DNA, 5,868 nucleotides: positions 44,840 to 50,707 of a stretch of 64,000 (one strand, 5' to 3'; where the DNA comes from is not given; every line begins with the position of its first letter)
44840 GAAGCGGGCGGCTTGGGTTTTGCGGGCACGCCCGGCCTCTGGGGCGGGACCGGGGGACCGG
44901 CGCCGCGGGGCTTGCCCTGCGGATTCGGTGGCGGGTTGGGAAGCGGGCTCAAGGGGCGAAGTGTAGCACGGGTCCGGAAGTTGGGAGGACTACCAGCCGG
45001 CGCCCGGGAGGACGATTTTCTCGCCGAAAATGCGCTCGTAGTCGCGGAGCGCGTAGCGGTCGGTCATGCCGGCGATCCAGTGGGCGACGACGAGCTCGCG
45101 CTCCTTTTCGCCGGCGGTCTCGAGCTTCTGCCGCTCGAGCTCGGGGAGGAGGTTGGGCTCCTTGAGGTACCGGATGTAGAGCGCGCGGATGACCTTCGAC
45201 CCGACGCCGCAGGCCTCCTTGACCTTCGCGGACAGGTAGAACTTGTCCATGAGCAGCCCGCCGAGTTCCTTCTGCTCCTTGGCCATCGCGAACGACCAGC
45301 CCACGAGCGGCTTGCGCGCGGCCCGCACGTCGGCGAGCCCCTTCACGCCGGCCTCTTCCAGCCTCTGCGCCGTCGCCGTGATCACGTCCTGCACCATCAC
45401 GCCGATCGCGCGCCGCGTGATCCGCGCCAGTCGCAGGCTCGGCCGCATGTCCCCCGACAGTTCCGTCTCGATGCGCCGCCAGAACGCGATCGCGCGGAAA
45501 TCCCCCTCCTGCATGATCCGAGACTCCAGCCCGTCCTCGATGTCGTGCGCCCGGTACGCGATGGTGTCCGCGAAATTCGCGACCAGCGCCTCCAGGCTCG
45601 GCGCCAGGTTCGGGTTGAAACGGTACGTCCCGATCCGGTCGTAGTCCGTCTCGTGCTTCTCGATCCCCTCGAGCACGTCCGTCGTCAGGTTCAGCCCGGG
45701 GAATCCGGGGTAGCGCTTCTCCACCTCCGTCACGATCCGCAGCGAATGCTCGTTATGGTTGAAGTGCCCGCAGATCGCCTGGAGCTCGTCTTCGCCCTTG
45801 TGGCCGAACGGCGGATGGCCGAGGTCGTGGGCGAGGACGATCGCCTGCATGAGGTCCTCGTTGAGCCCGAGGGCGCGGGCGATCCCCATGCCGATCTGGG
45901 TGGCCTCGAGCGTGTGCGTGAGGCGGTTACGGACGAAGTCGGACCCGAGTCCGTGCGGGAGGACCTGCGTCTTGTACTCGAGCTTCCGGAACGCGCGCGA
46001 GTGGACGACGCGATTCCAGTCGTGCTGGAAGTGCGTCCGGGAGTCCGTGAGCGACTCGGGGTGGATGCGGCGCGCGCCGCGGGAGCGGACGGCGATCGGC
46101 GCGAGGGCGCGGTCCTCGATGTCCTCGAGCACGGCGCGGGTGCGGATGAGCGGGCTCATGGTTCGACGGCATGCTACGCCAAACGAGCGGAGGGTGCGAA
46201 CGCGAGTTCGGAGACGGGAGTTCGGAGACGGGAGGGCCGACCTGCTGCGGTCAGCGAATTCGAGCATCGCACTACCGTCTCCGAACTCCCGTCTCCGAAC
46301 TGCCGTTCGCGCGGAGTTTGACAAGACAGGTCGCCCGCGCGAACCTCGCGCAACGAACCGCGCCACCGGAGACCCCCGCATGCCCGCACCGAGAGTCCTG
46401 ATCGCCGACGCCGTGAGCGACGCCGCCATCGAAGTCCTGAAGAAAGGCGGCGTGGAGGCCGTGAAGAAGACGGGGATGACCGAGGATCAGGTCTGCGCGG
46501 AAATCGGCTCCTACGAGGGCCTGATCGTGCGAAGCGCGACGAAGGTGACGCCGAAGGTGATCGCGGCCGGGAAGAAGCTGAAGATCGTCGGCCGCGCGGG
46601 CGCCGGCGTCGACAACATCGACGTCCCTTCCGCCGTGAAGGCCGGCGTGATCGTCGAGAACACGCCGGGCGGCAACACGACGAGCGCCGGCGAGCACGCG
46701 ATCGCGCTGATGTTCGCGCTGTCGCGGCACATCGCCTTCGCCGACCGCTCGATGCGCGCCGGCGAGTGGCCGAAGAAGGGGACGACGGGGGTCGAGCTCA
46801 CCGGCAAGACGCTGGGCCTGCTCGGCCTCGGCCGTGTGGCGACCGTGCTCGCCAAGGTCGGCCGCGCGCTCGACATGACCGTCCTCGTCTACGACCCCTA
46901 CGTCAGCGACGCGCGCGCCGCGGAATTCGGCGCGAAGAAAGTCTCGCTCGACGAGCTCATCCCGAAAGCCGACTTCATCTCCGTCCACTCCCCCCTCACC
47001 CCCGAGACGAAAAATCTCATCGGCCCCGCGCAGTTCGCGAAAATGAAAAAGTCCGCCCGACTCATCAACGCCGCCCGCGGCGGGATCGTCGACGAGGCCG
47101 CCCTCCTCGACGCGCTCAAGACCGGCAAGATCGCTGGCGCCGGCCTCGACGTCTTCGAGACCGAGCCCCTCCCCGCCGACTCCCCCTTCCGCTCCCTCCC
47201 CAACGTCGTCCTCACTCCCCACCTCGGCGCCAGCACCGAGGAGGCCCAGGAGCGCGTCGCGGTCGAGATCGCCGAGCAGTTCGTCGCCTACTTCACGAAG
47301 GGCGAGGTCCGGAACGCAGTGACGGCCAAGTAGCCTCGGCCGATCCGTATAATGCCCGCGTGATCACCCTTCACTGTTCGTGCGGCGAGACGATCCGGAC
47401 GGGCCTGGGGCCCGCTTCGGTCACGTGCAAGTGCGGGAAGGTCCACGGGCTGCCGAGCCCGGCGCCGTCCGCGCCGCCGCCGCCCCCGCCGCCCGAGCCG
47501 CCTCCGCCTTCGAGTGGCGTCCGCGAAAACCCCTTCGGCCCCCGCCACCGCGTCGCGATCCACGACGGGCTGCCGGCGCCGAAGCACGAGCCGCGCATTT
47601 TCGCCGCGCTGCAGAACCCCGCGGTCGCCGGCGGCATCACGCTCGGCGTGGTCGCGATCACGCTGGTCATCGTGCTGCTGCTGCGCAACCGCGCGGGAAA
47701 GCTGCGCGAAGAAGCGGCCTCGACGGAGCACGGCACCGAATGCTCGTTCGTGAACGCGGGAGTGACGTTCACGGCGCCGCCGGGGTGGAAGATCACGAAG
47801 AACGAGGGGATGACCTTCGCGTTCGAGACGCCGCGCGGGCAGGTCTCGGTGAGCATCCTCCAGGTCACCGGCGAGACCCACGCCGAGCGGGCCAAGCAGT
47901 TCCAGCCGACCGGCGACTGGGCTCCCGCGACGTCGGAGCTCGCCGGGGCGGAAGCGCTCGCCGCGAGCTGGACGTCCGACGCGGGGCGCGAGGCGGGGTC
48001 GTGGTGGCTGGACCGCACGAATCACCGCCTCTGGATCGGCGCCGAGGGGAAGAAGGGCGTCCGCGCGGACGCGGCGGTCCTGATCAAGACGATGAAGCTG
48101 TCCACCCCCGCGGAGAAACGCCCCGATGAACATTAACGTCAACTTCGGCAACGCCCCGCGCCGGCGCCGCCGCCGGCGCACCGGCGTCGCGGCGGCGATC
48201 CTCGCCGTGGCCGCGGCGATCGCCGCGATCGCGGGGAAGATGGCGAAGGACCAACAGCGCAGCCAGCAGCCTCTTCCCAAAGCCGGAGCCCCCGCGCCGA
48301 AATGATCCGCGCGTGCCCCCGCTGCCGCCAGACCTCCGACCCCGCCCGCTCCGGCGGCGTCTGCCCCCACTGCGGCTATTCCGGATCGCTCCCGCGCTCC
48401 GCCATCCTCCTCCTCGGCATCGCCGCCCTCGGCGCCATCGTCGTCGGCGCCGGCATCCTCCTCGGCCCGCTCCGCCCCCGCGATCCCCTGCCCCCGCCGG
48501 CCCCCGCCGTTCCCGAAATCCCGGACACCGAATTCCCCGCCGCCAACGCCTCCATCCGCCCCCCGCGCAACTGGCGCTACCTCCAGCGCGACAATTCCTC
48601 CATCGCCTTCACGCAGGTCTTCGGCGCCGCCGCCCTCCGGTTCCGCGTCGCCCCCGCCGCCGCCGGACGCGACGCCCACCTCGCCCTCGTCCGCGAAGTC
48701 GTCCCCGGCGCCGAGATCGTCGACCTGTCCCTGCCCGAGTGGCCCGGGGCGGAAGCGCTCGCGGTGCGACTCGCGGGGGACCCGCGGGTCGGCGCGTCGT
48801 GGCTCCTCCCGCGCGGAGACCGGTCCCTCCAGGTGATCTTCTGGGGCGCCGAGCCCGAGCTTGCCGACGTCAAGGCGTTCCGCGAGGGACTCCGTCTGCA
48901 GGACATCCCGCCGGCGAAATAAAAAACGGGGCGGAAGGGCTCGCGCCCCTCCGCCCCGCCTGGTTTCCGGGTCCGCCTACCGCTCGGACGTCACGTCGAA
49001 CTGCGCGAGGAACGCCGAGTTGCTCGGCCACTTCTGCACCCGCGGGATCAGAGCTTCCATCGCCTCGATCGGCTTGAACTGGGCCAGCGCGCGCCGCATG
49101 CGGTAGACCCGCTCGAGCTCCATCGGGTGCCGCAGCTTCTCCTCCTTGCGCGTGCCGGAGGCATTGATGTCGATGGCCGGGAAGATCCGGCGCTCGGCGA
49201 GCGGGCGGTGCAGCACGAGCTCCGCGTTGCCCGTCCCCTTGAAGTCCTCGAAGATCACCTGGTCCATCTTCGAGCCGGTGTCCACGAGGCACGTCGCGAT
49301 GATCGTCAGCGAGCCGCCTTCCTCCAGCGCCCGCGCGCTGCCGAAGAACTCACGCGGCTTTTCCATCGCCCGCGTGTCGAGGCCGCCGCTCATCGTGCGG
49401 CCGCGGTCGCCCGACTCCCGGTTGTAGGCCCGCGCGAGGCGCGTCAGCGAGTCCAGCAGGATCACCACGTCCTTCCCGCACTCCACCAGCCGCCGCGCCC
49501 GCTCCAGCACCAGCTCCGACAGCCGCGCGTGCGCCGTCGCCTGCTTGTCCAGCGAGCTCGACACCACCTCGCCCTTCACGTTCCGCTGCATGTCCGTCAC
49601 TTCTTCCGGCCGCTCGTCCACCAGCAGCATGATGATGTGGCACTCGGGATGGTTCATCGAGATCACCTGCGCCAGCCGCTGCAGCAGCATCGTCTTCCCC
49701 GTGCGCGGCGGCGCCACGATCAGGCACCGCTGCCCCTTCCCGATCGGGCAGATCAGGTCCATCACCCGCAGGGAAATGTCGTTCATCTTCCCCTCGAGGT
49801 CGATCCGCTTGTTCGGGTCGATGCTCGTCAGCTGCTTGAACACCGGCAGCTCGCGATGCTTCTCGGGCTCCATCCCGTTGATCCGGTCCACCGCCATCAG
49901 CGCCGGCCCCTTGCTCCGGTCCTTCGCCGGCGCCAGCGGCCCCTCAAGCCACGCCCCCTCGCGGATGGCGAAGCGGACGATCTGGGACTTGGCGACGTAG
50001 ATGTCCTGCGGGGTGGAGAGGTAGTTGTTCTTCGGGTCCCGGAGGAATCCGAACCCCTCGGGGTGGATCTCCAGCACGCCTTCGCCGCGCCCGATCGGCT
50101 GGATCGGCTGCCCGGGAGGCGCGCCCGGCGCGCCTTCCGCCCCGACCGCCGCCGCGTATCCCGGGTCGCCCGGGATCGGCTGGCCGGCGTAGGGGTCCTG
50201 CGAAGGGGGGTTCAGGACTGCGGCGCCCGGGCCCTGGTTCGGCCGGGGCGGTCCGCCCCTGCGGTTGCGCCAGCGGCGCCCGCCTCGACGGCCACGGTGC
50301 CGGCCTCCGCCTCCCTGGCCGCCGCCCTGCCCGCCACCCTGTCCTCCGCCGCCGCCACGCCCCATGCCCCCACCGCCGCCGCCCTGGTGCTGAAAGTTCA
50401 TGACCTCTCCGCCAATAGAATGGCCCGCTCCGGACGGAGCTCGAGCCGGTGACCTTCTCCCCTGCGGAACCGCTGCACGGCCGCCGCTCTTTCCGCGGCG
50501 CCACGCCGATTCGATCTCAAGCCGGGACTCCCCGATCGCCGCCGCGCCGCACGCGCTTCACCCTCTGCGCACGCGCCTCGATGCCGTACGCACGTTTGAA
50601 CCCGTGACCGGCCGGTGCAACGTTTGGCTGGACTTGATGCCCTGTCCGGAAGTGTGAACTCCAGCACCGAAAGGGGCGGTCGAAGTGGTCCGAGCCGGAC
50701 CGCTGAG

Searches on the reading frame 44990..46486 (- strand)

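Call 31: search_protein_families(library=pfam, proteins=[window:44990-46486:-], max_evalue=0.00001)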
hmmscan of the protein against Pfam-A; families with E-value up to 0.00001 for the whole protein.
window:44990-46486:- (498 aa): 2 families
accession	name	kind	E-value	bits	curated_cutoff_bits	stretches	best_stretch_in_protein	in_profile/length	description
PF13286.11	HD_assoc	-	5e-16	59.5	22.2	1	397-485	3-91/91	Phosphohydrolase-associated domain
PF01966.28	HD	-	1.7e-14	54.5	22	1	188-310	1-114/116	HD domain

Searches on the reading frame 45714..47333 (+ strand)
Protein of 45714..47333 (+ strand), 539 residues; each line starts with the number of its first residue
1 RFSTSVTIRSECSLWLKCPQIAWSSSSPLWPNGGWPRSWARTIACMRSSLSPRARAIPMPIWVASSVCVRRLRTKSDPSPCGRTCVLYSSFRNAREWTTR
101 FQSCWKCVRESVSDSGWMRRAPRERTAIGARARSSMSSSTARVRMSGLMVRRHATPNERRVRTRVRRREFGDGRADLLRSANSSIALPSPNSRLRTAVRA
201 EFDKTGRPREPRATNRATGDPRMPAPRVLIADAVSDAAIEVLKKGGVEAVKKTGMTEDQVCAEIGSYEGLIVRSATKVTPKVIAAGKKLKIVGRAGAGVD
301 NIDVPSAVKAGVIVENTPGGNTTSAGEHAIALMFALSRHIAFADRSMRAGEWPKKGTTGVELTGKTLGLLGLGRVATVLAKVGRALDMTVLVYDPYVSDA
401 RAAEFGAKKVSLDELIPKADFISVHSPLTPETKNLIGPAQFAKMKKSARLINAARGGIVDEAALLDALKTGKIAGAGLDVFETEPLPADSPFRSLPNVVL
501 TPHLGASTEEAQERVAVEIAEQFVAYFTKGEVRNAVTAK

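Call 63: search_protein_families(library=pfam, proteins=[window:45714-47333:+], max_evalue=0.00001)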
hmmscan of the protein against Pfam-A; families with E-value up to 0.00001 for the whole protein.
window:45714-47333:+ (539 aa): 2 families
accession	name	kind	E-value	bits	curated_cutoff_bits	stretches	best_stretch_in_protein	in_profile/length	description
PF02826.25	2-Hacid_dh_C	-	7.1e-65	218.1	25.1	1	330-505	1-178/178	D-isomer specific 2-hydroxyacid dehydrogenase, NAD binding domain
PF00389.36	2-Hacid_dh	-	3.9e-32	111.2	24.6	1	228-536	1-133/134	D-isomer specific 2-hydroxyacid dehydrogenase, catalytic domain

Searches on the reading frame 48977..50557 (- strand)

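Call 31: search_protein_families(library=pfam, proteins=[window:48977-50557:-], max_evalue=0.00001)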
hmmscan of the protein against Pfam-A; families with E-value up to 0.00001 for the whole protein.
window:48977-50557:- (526 aa): 2 families
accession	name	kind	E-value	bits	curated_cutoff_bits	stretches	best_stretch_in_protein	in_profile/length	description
PF00006.31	ATP-synt_ab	-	5.7e-25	88.7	29.5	1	263-467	2-211/213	ATP synthase alpha/beta family, nucleotide-binding domain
PF07497.18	Rho_RNA_bind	-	7.8e-22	77.3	27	1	159-232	2-73/73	Rho termination factor, RNA-binding domain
